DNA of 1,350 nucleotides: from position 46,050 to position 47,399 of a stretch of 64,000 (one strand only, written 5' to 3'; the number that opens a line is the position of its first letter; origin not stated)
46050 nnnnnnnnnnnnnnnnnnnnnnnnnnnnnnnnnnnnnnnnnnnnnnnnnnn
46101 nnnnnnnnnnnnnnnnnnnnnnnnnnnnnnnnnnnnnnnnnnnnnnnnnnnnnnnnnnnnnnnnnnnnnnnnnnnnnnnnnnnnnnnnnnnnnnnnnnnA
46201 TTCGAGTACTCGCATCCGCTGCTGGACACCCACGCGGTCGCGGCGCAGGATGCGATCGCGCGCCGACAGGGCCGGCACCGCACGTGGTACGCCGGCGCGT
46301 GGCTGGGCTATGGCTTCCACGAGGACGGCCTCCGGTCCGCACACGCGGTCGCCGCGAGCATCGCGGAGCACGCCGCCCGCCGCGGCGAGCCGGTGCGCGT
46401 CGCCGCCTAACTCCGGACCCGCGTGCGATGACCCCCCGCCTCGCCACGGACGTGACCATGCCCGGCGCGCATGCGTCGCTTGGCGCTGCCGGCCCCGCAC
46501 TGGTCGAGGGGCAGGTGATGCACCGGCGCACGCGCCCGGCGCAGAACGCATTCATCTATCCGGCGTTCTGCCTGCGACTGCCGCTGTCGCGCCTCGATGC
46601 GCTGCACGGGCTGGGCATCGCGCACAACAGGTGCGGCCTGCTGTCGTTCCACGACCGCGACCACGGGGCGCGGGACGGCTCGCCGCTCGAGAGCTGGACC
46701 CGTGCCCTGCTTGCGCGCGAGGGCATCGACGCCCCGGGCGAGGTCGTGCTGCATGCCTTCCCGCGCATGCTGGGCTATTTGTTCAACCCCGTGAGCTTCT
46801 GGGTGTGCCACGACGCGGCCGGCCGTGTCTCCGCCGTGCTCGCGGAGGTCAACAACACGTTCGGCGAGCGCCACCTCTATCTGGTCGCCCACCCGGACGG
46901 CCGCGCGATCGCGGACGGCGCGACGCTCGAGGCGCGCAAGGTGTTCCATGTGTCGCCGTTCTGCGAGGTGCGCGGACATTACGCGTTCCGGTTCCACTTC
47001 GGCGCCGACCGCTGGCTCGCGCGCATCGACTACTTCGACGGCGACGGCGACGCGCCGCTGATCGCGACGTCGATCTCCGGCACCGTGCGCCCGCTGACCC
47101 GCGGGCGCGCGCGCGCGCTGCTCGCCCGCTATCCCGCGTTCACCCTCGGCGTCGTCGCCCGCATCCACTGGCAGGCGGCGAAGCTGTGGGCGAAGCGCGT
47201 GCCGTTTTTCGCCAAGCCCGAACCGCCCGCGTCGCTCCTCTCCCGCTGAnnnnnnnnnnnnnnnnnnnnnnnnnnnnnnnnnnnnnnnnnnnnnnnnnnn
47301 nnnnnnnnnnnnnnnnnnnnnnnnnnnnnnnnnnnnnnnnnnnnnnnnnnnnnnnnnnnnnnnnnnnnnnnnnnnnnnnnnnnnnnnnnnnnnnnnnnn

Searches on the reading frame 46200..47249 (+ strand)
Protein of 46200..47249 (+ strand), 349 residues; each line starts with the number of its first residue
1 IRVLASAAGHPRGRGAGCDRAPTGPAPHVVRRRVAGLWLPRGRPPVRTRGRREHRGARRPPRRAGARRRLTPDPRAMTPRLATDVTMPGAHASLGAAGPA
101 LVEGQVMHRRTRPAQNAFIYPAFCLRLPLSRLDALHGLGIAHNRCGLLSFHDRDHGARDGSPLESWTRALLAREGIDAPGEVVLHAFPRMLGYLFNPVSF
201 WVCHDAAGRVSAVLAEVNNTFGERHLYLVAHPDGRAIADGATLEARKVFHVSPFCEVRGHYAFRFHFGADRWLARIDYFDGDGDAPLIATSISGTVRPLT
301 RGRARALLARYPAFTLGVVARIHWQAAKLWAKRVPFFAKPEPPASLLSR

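Call 54: search_protein_families(library=pfam, proteins=[window:46200-47249:+], max_evalue=0.00001)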
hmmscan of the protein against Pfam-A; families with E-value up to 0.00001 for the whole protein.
window:46200-47249:+ (349 aa): 1 family
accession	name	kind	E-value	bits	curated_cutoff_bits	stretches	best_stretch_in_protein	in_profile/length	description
PF07103.16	DUF1365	-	3.2e-75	253.2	25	1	101-342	1-235/235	Protein of unknown function (DUF1365)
